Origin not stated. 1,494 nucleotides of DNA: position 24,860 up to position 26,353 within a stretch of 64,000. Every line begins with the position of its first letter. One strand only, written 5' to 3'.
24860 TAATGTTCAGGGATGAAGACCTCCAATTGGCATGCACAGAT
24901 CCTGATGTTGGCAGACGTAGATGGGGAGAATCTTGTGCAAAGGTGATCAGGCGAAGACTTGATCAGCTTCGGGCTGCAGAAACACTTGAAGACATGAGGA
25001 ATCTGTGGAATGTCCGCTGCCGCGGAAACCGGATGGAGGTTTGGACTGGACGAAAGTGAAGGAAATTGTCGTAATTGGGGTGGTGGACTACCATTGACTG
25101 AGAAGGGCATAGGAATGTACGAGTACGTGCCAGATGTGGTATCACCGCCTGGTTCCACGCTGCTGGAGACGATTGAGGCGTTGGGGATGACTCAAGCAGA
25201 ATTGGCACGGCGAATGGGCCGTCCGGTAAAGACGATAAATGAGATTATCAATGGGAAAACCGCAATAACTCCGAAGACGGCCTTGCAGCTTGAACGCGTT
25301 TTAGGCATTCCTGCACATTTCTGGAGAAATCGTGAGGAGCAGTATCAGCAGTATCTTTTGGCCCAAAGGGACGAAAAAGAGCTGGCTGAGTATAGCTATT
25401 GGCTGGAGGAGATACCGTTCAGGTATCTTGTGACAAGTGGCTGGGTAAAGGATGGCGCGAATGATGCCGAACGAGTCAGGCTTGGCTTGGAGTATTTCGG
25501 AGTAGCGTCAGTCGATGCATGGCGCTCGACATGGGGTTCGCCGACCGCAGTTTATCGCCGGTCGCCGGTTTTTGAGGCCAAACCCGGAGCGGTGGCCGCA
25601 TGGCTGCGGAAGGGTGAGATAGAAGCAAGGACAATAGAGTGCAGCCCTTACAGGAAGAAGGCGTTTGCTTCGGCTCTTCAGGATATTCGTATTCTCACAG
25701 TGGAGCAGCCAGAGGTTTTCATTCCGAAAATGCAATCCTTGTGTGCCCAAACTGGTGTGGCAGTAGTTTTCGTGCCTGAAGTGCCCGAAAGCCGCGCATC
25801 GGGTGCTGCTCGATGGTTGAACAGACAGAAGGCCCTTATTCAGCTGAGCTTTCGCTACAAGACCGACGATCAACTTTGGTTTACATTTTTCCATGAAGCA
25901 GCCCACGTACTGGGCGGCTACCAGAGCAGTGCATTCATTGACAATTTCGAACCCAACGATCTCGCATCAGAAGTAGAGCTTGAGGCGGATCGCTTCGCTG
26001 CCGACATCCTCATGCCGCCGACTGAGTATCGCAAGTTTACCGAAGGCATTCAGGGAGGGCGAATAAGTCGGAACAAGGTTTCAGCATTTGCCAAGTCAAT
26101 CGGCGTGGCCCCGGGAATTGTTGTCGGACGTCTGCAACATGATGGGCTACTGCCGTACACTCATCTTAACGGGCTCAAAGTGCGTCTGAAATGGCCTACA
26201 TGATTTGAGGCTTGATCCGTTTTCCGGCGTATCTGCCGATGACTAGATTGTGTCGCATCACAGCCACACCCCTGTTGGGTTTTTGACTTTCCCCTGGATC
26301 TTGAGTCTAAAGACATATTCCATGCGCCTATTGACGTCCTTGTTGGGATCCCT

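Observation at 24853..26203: Decayed HigB toxin upstream of an intact HigA-XRE::ImmA/IrrE metallopeptidase fusion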

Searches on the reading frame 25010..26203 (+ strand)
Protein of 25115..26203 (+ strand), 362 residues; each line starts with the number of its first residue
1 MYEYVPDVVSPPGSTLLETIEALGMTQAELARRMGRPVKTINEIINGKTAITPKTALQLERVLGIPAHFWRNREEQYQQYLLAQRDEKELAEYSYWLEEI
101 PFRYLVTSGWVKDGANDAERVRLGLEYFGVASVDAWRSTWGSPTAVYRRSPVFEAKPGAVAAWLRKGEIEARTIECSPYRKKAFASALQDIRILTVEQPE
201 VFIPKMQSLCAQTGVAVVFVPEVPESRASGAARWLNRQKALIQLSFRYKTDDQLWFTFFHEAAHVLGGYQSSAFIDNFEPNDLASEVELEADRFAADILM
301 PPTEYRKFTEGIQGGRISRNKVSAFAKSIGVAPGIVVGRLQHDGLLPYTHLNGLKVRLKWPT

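Call 3: search_protein_families(library=pfam, proteins=[window:25115-26203:+, window:25010-26203:+], max_evalue=1)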
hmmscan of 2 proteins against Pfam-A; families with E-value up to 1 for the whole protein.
window:25115-26203:+ (362 aa): 9 families
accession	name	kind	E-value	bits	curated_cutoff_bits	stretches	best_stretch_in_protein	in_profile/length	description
PF01381.28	HTH_3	-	7.5e-12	45.5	23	1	21-67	6-52/55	Helix-turn-helix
PF06114.19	Peptidase_M78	-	1.1e-07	32.2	22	1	233-311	22-98/123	IrrE N-terminal-like domain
PF13560.12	HTH_31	-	6.5e-05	23.6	27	1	21-66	11-57/64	Helix-turn-helix domain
PF20432.4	Xre-like-HTH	-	0.0035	18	25.8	1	12-62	11-61/63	Antitoxin Xre-like helix-turn-helix domain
PF12844.13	HTH_19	-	0.0038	17.5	30.2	1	14-67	2-55/64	Helix-turn-helix domain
PF13443.12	HTH_26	-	0.015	15.9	22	1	20-59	6-46/63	Cro/C1-type HTH DNA-binding domain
PF15943.11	YdaS_toxin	-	0.031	14.5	30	1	19-62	4-46/65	Bacterial toxin YdaS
PF08281.18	Sigma70_r4_2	-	0.056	13.5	25.7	1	21-42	23-44/54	Sigma-70, region 4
PF13412.12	HTH_24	-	0.21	11.6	21.9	1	24-46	17-39/48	Winged helix-turn-helix DNA-binding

window:25010-26203:+ (397 aa): 9 families
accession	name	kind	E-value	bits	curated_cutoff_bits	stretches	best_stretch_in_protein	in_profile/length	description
PF01381.28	HTH_3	-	9.1e-12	45.3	23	1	56-102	6-52/55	Helix-turn-helix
PF06114.19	Peptidase_M78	-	1.3e-07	31.9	22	1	268-346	22-98/123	IrrE N-terminal-like domain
PF13560.12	HTH_31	-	7.6e-05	23.4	27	1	56-101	11-57/64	Helix-turn-helix domain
PF20432.4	Xre-like-HTH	-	0.004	17.9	25.8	1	47-97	11-61/63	Antitoxin Xre-like helix-turn-helix domain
PF12844.13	HTH_19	-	0.0044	17.3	30.2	1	49-102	2-55/64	Helix-turn-helix domain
PF13443.12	HTH_26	-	0.019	15.7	22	1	55-94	6-46/63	Cro/C1-type HTH DNA-binding domain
PF15943.11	YdaS_toxin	-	0.039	14.2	30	1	54-97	4-46/65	Bacterial toxin YdaS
PF08281.18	Sigma70_r4_2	-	0.061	13.4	25.7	1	56-77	23-44/54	Sigma-70, region 4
PF13412.12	HTH_24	-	0.24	11.5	21.9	1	59-81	17-39/48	Winged helix-turn-helix DNA-binding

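Call 4: search_protein_families(library=ncbifam, proteins=[window:25115-26203:+], max_evalue=1)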
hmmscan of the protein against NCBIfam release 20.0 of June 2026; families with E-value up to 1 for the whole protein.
window:25115-26203:+ (362 aa): 9 families
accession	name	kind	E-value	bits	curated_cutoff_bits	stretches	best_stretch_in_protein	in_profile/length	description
TIGR02607.1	antidote_HigA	equivalog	2.6e-14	52.8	47.7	1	12-76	7-72/81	HigA family addiction module antitoxin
TIGR03070.1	couple_hipB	subfamily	0.00028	20.8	71.65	1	21-65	12-56/58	type II toxin-antitoxin system Y4mF family antitoxin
TIGR00270.2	TIGR00270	equivalog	0.00042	20.1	110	1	18-66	82-130/159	multiprotein bridging factor aMBF1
NF052239.1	antitox_spr1629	equivalog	0.0052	15.9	335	1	232-312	186-263/377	spr1629 family repressor/antitoxin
NF008926.0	PRK12285.1-3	equivalog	0.043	12.7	320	1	283-320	286-321/429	tryptophan--tRNA ligase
NF008401.0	PRK11200.1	equivalog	0.092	12.9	84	1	20-51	38-69/87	GrxA family glutaredoxin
NF007238.0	PRK09672.1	equivalog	0.094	11.9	274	1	256-310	167-215/309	phage exclusion protein Lit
TIGR02612.1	mob_myst_A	hypoth_equivalog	0.15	11.9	122.6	1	21-44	35-58/150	mobile mystery protein A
TIGR02183.1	GRXA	equivalog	0.22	11.7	106.5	1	20-51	37-68/86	GrxA family glutaredoxin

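Call 5: find_homologous_proteins(query=window:25115-26200:+)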
Query window:25115-26200:+ (362 aa): 7915 proteins with E <= 0.001 among 8000 candidates; the best 120 are listed.
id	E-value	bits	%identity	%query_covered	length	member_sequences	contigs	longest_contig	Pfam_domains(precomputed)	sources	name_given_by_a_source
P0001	2.4e-240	815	99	100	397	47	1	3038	PF01381.29,PF06114.20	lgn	-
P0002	1.8e-188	644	80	100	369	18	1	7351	PF01381.29,PF06114.20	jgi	jgi:HTH-type transcriptional regulator/antitoxin HigA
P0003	5.5e-188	642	79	100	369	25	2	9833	PF01381.29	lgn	-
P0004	5.6e-156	537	65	99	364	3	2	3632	PF01381.29,PF06114.20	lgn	-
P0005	8.1e-155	533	66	100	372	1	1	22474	PF01381.29,PF06114.20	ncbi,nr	ncbi:MAG: HigA family addiction module antitoxin [Clostridia bacterium]|nr:HigA family addiction mod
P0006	2.7e-145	502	62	99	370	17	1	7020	PF01381.29,PF06114.20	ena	-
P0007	1.1e-133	464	61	97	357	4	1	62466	PF01381.29,PF06114.20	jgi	jgi:HTH-type transcriptional regulator/antitoxin HigA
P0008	1.3e-129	450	60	96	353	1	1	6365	PF01381.29,PF06114.20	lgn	-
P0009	1.6e-129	450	58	99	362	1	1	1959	PF01381.29,PF06114.20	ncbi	-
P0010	1.5e-127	444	58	99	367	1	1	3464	PF01381.29,PF06114.20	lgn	-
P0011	4.3e-127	442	54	99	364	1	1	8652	PF01381.29,PF06114.20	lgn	-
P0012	7.2e-127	441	54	99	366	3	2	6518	PF01381.29,PF06114.20,PF13560.13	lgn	-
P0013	2.7e-126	440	56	99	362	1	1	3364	PF01381.29,PF06114.20,PF13560.13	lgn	-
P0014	5.7e-125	435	55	99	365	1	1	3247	PF01381.29,PF06114.20,PF10463.16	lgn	-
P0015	1.1e-124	434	55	98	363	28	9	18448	PF01381.29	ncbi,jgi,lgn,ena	jgi:addiction module HigA family antidote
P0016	8.8e-124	431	54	98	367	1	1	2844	PF01381.29,PF06114.20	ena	-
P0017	9.3e-124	431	53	99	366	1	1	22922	PF01381.29,PF06114.20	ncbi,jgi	-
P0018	1.4e-123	431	55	99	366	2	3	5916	PF01381.29,PF06114.20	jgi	jgi:HTH-type transcriptional regulator/antitoxin HigA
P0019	2.1e-123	430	54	99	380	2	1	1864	PF01381.29,PF06114.20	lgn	-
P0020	2.5e-123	430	54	99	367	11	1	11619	PF01381.29,PF06114.20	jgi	-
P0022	3.6e-123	429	53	99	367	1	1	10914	PF01381.29,PF06114.20,PF13560.13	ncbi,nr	ncbi:MAG: HigA family addiction module antitoxin [Chloroflexota bacterium]|nr:HigA family addiction 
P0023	3.9e-123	429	54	99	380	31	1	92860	PF12844.14,PF01381.29,PF06114.20,PF13560.13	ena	-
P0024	4.4e-123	429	56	99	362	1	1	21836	PF01381.29,PF06114.20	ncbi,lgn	-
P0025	5.2e-123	429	57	99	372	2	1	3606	PF01381.29,PF06114.20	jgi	jgi:addiction module HigA family antidote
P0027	1.9e-122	427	56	99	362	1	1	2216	PF01381.29,PF06114.20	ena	-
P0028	3.1e-122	426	55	99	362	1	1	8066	PF01381.29,PF06114.20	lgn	-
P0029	3.9e-122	426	53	99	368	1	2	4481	PF01381.29,PF06114.20,PF13560.13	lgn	-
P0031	1.7e-121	424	54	99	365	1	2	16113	PF01381.29,PF06114.20,PF13560.13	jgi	jgi:HTH-type transcriptional regulator/antitoxin HigA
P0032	2.2e-121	423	55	99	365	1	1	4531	PF01381.29,PF06114.20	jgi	jgi:HTH-type transcriptional regulator/antitoxin HigA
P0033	3.3e-121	423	52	99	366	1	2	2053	PF01381.29,PF06114.20,PF13560.13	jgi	jgi:HTH-type transcriptional regulator/antitoxin HigA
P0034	4.9e-121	422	54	99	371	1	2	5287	PF01381.29,PF06114.20,PF13560.13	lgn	-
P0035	6.2e-121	422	54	99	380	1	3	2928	PF01381.29,PF06114.20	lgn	-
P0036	6.9e-121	422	54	99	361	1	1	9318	PF01381.29,PF06114.20,PF13560.13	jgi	jgi:HTH-type transcriptional regulator / antitoxin HigA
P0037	1.0e-120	421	53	99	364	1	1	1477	PF01381.29,PF06114.20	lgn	-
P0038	1.2e-120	421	53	99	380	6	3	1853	PF01381.29,PF06114.20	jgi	-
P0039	1.2e-120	421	53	99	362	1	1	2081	PF01381.29,PF06114.20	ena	-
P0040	1.3e-120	421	54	99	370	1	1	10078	PF01381.29,PF06114.20,PF13560.13,PF13443.13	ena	-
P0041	1.5e-120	421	53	99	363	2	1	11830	PF01381.29,PF06114.20,PF13560.13,PF13443.13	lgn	-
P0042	1.7e-120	420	54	99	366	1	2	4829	PF01381.29,PF06114.20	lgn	-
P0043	1.7e-120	420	53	99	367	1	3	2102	PF01381.29,PF06114.20,PF13560.13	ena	-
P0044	1.8e-120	420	54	99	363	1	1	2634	PF01381.29,PF06114.20,PF13443.13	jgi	jgi:addiction module HigA family antidote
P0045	2.6e-120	420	54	99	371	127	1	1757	PF12844.14,PF01381.29,PF06114.20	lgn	-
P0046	3.4e-120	419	54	99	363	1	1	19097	PF01381.29,PF06114.20,PF13560.13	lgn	-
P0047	3.4e-120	419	54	99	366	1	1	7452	PF01381.29,PF06114.20,PF13560.13,PF13443.13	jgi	jgi:addiction module HigA family antidote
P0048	4.2e-120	419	53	99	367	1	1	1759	PF06114.20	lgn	-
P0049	5.7e-120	419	53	99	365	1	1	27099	PF12844.14,PF01381.29,PF06114.20,PF13560.13,PF13443.13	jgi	jgi:HTH-type transcriptional regulator/antitoxin HigA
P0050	6.6e-120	419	54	99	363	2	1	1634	PF01381.29,PF06114.20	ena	-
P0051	6.7e-120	418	53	99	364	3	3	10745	PF01381.29,PF06114.20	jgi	jgi:HTH-type transcriptional regulator/antitoxin HigA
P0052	7.8e-120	418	54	99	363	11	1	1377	PF01381.29,PF06114.20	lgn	-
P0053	7.8e-120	418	55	100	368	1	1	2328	PF12844.14,PF01381.29,PF06114.20,PF13560.13,PF13443.13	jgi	jgi:addiction module HigA family antidote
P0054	1.2e-119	418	52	99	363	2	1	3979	PF01381.29,PF06114.20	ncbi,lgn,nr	ncbi:MAG: HigA family addiction module antitoxin [Chloroflexi bacterium]|nr:HigA family addiction mo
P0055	1.3e-119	418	53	99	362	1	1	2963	PF01381.29,PF06114.20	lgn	-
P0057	1.8e-119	417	52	99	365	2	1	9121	PF01381.29,PF06114.20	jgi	-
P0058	2.1e-119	417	52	99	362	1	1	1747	PF01381.29,PF06114.20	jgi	-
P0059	2.5e-119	417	54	99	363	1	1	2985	PF01381.29,PF06114.20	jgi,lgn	jgi:addiction module HigA family antidote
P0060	3.0e-119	416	52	99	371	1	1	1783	PF01381.29,PF06114.20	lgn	-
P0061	3.9e-119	416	54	99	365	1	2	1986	PF01381.29,PF06114.20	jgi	jgi:addiction module HigA family antidote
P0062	4.0e-119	416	53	99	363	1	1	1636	PF01381.29,PF06114.20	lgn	-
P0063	4.6e-119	416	53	99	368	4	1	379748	PF12844.14,PF01381.29,PF06114.20,PF13560.13,PF13443.13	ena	-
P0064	5.1e-119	416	55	99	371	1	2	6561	PF01381.29,PF06114.20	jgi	jgi:addiction module HigA family antidote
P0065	5.2e-119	416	52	99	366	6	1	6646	PF01381.29,PF06114.20,PF13560.13,PF13443.13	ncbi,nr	ncbi:MAG: HigA family addiction module antidote protein [Leptolyngbyaceae cyanobacterium RM2_2_4]|nr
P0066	7.4e-119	415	52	99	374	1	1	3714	PF01381.29,PF06114.20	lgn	-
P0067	7.4e-119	415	55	98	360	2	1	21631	PF01381.29,PF06114.20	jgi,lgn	-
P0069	9.1e-119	415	54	99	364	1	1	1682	PF01381.29,PF06114.20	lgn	-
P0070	1.1e-118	415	52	99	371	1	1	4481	PF12844.14,PF01381.29,PF06114.20,PF13560.13,PF13443.13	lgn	-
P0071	1.2e-118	414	52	99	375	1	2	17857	PF01381.29,PF06114.20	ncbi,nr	ncbi:MAG: HigA family addiction module antidote protein [Chloroflexaceae bacterium]|nr:HigA family a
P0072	1.3e-118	414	53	99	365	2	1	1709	PF01381.29,PF06114.20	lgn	-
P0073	1.6e-118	414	52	99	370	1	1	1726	PF01381.29,PF06114.20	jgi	-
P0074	1.9e-118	414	53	99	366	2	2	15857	PF01381.29,PF06114.20,PF13560.13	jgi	jgi:addiction module HigA family antidote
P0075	2.0e-118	414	54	99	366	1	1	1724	PF01381.29,PF06114.20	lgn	-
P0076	2.0e-118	414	52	99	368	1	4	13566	PF01381.29,PF06114.20,PF13560.13,PF13443.13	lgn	-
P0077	2.2e-118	413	54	99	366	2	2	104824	PF01381.29,PF06114.20,PF13560.13,PF13443.13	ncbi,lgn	-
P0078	2.7e-118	413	53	99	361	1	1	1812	PF01381.29,PF06114.20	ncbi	-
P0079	3.2e-118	413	54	99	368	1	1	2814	PF01381.29,PF06114.20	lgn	-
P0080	3.4e-118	413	52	99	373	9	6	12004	PF01381.29,PF06114.20,PF13560.13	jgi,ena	-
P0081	3.8e-118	413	53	99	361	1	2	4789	PF01381.29,PF06114.20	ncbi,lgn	-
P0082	3.9e-118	413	53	98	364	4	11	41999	PF01381.29,PF06114.20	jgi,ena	-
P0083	4.0e-118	413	52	99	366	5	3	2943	PF01381.29,PF06114.20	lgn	-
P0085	4.4e-118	413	53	99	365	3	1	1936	PF12844.14,PF01381.29,PF06114.20,PF13560.13,PF13443.13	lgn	-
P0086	6.0e-118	412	54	99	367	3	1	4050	PF01381.29,PF06114.20,PF13560.13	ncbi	ncbi:MAG: HigA family addiction module antitoxin [Chloroflexota bacterium]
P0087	7.5e-118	412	53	99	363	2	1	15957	PF01381.29,PF06114.20,PF13443.13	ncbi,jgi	-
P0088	1.0e-117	411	51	99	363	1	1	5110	PF01381.29,PF06114.20,PF13560.13,PF13443.13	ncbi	-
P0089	1.1e-117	411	53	99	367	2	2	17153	PF01381.29,PF06114.20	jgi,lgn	jgi:addiction module HigA family antidote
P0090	1.1e-117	411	53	99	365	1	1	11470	PF12844.14,PF01381.29,PF06114.20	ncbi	-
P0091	1.1e-117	411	53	99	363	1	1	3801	PF01381.29,PF06114.20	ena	-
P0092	1.1e-117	411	53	99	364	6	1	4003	PF12844.14,PF01381.29,PF06114.20,PF13560.13,PF13443.13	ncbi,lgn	-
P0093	1.2e-117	411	53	99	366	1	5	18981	PF01381.29,PF06114.20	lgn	-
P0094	1.2e-117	411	53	99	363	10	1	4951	PF12844.14,PF01381.29,PF06114.20,PF13443.13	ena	-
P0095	1.3e-117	411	54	99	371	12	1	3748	PF01381.29,PF06114.20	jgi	-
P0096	1.4e-117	411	52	99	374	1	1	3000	PF01381.29,PF06114.20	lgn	-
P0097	1.5e-117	411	52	99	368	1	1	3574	PF01381.29,PF06114.20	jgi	-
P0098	1.5e-117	411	52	99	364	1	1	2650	PF12844.14,PF01381.29,PF06114.20,PF13560.13,PF13443.13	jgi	jgi:addiction module HigA family antidote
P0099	1.6e-117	411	53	99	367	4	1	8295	PF01381.29,PF06114.20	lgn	-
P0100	1.7e-117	411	53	99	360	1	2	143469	PF01381.29,PF06114.20,PF13560.13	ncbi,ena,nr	ncbi:MAG: plasmid maintenance system antidote [Geobacteraceae bacterium]|nr:MAG: plasmid maintenance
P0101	2.0e-117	410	53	99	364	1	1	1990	PF01381.29,PF06114.20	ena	-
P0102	2.2e-117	410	53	99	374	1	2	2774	PF01381.29,PF06114.20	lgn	-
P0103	2.2e-117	410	52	99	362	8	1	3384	PF01381.29,PF06114.20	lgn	-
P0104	2.2e-117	410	52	99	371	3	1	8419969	PF01381.29,PF06114.20,PF13443.13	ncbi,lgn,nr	ncbi:plasmid maintenance system antidote protein [Nostoc sp. NIES-4103]|nr:plasmid maintenance syste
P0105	2.7e-117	410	52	99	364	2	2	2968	PF01381.29,PF06114.20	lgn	-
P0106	2.7e-117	410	53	99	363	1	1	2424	PF01381.29,PF06114.20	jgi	-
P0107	2.7e-117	410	53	99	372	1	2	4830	PF01381.29,PF06114.20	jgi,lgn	-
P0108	2.8e-117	410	52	99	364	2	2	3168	PF01381.29,PF06114.20,PF13560.13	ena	-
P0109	3.1e-117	410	52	99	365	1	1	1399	PF01381.29,PF06114.20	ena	-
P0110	3.2e-117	410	54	99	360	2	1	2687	PF01381.29,PF06114.20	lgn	-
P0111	3.6e-117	410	53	99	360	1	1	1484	PF01381.29,PF06114.20,PF13560.13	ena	-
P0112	4.0e-117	409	52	99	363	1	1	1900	PF01381.29,PF06114.20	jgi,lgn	-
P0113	4.2e-117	409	53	99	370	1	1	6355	PF01381.29,PF06114.20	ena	-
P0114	4.9e-117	409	53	99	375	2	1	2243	PF01381.29,PF06114.20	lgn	-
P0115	5.1e-117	409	52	99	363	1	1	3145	PF01381.29,PF06114.20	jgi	jgi:HTH-type transcriptional regulator/antitoxin HigA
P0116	5.2e-117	409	50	99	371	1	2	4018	PF01381.29,PF06114.20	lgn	-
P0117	5.7e-117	409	54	99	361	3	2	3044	PF01381.29,PF06114.20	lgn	-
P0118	5.7e-117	409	54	99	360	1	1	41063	PF01381.29,PF06114.20,PF13560.13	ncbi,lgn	-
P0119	5.9e-117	409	53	99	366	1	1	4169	PF01381.29,PF06114.20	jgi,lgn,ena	-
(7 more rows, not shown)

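Call 9: find_encoding_contigs(protein=P0001, flank=5000, max_places=4)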
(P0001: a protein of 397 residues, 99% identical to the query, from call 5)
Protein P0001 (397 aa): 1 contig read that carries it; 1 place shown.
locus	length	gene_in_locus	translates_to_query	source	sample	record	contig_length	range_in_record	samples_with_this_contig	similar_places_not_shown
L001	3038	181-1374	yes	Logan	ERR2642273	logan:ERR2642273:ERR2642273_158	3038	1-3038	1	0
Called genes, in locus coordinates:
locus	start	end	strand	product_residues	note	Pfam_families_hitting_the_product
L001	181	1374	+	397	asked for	PF01381:HTH_3, PF06114:Peptidase_M78 (weak)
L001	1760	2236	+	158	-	-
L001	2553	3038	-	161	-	?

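Call 10: find_encoding_contigs(protein=P0002, flank=5000, max_places=4)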
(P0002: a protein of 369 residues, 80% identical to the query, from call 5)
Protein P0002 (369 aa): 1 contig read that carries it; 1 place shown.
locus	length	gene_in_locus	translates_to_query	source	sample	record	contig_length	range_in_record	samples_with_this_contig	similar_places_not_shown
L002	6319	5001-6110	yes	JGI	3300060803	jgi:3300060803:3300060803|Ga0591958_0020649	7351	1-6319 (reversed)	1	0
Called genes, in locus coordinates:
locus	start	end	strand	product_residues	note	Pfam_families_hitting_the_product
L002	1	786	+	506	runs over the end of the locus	PF00370:FGGY_N, PF02782:FGGY_C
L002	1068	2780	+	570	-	PF00920:ILVD_EDD_N, PF24877:ILV_EDD_C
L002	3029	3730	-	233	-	PF00578:AhpC-TSA, PF08534:Redoxin, PF10417:1-cysPrx_C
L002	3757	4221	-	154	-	PF01475:FUR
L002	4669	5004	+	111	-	PF05015:HigB-like_toxin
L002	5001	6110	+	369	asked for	PF01381:HTH_3, PF06114:Peptidase_M78 (weak)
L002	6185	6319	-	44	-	?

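Call 11: find_encoding_contigs(protein=P0003, flank=5000, max_places=4)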
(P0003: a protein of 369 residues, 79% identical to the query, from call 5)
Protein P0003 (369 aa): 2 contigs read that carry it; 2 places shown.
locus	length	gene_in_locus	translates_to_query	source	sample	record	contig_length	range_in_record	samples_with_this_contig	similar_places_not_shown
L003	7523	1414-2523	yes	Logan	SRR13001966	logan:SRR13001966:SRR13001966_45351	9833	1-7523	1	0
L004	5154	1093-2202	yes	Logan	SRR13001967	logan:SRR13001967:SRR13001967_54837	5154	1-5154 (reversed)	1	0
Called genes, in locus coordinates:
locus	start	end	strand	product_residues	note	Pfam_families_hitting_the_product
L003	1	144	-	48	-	?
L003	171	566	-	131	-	PF01475:FUR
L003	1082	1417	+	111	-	PF05015:HigB-like_toxin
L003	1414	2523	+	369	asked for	PF01381:HTH_3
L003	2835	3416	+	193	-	PF17118:DUF5105 (weak)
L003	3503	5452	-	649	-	PF00664:ABC_membrane, PF00005:ABC_tran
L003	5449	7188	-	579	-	PF00664:ABC_membrane, PF00005:ABC_tran, PF02463:SMC_N (faint)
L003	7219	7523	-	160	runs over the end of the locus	PF01047:MarR, PF12802:MarR_2, PF13463:HTH_27 (weak), PF22381:Staph_reg_Sar_Rot (weak), PF01325:Fe_dep_repress (weak), PF13412:HTH_24 (weak)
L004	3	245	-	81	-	?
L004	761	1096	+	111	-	PF05015:HigB-like_toxin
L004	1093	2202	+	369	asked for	PF01381:HTH_3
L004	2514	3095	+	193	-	PF17118:DUF5105 (weak)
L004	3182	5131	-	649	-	PF00664:ABC_membrane, PF00005:ABC_tran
